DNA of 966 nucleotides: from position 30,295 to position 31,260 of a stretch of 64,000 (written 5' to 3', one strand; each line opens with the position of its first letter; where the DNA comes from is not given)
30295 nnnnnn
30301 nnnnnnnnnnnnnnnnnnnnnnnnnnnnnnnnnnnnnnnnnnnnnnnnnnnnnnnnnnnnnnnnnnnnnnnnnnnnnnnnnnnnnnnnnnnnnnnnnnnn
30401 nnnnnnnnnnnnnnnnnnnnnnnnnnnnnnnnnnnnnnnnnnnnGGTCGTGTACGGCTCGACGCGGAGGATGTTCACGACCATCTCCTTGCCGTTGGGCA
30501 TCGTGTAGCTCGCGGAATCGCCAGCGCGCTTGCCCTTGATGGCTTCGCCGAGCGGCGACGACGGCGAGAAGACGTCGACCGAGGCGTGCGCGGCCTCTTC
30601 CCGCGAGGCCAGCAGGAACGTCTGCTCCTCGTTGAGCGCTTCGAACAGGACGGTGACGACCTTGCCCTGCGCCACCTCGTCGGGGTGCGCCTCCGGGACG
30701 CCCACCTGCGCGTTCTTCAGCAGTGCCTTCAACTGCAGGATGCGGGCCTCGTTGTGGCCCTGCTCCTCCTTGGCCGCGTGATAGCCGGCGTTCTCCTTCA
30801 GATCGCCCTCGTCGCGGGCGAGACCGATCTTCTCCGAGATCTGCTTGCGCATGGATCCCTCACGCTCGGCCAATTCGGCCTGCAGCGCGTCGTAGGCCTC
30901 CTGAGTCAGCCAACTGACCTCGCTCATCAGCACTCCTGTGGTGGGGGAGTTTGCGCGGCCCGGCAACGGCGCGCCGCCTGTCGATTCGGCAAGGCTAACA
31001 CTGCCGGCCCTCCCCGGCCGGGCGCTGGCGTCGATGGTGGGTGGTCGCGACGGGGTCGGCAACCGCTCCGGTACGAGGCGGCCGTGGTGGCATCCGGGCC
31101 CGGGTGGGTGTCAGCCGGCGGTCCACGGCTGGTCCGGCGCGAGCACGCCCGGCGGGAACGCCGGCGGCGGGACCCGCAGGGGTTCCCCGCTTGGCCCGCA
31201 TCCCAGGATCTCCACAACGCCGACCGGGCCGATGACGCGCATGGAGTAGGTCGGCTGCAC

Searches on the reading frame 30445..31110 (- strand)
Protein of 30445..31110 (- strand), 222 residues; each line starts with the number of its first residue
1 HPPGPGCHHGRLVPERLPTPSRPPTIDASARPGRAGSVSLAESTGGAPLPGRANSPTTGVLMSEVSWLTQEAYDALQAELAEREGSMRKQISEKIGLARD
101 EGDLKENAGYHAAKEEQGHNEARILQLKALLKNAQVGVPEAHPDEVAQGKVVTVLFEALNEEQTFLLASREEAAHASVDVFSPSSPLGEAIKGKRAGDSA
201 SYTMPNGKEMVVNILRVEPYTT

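Call 75: search_protein_families(library=pfam, proteins=[window:30445-31110:-], max_evalue=0.00001)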
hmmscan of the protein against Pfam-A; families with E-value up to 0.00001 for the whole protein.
window:30445-31110:- (222 aa): 2 families
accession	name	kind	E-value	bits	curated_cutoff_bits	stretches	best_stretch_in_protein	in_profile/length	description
PF03449.20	GreA_GreB_N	-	1.1e-24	86.9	24.5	1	67-136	2-71/71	Transcription elongation factor, N-terminal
PF01272.25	GreA_GreB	-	4.9e-14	52.5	26.9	1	143-218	3-76/77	Transcription elongation factor, GreA/GreB, C-term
